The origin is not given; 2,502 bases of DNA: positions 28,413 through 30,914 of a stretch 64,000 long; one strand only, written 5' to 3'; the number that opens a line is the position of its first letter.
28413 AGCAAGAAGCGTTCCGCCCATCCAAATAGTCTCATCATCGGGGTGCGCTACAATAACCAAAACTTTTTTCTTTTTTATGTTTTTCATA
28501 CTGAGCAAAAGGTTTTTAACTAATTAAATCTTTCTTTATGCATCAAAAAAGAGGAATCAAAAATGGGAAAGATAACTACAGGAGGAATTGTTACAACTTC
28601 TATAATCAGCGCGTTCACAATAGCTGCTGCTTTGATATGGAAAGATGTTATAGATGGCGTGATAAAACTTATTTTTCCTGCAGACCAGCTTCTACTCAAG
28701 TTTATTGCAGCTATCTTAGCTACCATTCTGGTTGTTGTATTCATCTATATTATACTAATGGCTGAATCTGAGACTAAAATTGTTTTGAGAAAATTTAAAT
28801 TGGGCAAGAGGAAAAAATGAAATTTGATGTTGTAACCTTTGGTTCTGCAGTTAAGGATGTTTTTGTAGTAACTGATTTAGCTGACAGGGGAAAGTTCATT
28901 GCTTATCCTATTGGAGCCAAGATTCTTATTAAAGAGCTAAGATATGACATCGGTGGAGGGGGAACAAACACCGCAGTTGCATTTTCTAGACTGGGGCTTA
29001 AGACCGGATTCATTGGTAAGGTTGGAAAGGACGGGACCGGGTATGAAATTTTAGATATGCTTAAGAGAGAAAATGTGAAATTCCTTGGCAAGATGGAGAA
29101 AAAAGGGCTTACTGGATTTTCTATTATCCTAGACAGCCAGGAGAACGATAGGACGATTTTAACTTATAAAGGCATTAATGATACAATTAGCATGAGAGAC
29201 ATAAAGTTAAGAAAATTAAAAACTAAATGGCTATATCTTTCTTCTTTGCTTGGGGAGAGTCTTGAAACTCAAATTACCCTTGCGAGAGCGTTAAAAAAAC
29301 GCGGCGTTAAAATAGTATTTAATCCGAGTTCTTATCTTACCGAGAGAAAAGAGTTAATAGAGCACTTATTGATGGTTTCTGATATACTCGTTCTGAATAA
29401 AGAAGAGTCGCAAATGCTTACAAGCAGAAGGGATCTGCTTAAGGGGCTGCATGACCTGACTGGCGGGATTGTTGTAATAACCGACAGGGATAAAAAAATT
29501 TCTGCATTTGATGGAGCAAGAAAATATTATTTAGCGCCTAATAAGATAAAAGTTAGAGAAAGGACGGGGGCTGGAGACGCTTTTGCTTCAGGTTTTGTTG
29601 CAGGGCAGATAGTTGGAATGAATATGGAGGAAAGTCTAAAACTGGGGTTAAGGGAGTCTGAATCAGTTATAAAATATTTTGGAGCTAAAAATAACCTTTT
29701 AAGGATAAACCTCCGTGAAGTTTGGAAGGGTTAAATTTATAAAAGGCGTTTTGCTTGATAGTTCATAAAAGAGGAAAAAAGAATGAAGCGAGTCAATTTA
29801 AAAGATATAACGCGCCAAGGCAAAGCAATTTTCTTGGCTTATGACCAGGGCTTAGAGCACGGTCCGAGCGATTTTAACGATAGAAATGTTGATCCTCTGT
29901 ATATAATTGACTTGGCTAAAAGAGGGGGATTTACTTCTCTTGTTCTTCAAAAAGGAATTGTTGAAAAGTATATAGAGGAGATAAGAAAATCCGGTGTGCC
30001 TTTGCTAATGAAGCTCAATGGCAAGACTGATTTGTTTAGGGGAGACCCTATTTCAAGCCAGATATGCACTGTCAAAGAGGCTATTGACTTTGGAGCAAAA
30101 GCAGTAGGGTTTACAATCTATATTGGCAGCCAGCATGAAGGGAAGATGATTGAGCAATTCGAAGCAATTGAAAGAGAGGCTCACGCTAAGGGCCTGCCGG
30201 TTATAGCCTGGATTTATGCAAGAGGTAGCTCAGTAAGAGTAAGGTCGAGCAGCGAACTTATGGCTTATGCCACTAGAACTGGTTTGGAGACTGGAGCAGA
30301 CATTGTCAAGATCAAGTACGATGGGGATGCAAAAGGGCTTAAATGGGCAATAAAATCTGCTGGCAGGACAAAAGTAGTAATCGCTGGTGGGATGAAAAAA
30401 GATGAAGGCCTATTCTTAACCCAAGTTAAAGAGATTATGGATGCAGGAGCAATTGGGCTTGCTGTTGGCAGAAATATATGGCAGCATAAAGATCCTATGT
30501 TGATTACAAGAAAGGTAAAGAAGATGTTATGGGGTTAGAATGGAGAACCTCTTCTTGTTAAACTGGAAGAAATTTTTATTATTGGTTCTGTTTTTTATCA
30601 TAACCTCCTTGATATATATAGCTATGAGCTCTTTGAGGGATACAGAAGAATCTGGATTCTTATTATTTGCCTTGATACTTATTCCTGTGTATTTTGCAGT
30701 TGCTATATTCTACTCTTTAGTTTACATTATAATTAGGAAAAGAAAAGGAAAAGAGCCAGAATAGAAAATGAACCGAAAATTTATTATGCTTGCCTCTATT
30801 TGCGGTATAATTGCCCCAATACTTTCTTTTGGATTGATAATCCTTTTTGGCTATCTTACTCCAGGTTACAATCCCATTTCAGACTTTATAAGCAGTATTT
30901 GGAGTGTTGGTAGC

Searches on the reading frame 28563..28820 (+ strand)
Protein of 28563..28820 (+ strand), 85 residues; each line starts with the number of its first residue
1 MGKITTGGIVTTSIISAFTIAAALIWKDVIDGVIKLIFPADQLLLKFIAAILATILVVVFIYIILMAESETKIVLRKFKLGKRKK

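Call 7: search_protein_families(library=pfam, proteins=[window:28563-28820:+], max_evalue=1)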
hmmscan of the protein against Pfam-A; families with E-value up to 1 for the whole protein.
window:28563-28820:+ (85 aa): 2 families
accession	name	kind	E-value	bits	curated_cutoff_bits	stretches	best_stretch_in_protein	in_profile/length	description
PF18898.5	DUF5654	-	5.5e-09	36.3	23.8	1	11-64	10-64/71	Family of unknown function (DUF5654)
PF25228.1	Lips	-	0.12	10.9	27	1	16-68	635-684/892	Lips protein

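Call 75: search_protein_families(library=pfam, proteins=[P0120, P0147, P0062, P0063, P0126], max_evalue=0.01)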
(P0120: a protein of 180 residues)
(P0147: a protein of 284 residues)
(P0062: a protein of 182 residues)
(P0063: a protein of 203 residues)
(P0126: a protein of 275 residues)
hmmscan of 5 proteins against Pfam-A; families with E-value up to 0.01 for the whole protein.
P0120 (180 aa): 2 families
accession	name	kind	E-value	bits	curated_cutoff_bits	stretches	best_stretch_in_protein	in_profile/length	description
PF00041.27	fn3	-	8.8e-06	26.3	25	1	51-117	3-72/84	Fibronectin type III domain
PF11008.14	DUF2846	-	0.0014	19.1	34.3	1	70-117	15-58/92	Protein of unknown function (DUF2846)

P0147 (284 aa): 0 families

P0062 (182 aa): 0 families

P0063 (203 aa): 0 families

P0126 (275 aa): 0 families

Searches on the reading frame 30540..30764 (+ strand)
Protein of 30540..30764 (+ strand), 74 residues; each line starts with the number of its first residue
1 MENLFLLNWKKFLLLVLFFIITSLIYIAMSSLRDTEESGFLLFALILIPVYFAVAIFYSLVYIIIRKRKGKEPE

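Call 7: search_protein_families(library=pfam, proteins=[window:30540-30764:+], max_evalue=1)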
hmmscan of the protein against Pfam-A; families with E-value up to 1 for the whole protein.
window:30540-30764:+ (74 aa): 8 families
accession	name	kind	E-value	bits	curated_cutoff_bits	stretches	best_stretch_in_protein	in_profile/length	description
PF22954.2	DUF7027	-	0.0062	16.9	27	1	16-70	11-66/100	Domain of unknown function (DUF7027)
PF12270.13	Cyt_c_ox_IV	-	0.026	15.1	26.9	1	10-59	6-52/132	Cytochrome c oxidase subunit IV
PF12666.12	PrgI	-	0.027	15.4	27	1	4-57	14-64/91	PrgI family protein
PF05656.20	DUF805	-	0.039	14.8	25.7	1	13-58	14-95/111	Protein of unknown function (DUF805)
PF24400.1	DUF7544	-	0.12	12.1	27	1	5-65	119-173/302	Family of unknown function (DUF7544)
PF12698.13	ABC2_membrane_3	-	0.13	11.8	31.6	1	11-67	210-267/347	ABC-2 family transporter protein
PF13858.11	DUF4199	-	0.14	13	32.3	1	5-64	19-86/165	Protein of unknown function (DUF4199)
PF11683.13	DUF3278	-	0.17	12.4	26.6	1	10-69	36-90/130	Protein of unknown function (DUF3278)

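Call 75: search_protein_families(library=pfam, proteins=[P0120, P0147, P0062, P0063, P0126], max_evalue=0.01)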
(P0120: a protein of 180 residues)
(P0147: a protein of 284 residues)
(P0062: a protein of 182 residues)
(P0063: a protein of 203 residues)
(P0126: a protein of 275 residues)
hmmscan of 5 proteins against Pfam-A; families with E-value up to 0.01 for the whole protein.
P0120 (180 aa): 2 families
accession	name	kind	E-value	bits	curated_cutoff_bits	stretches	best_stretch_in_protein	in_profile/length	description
PF00041.27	fn3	-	8.8e-06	26.3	25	1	51-117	3-72/84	Fibronectin type III domain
PF11008.14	DUF2846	-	0.0014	19.1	34.3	1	70-117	15-58/92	Protein of unknown function (DUF2846)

P0147 (284 aa): 0 families

P0062 (182 aa): 0 families

P0063 (203 aa): 0 families

P0126 (275 aa): 0 families
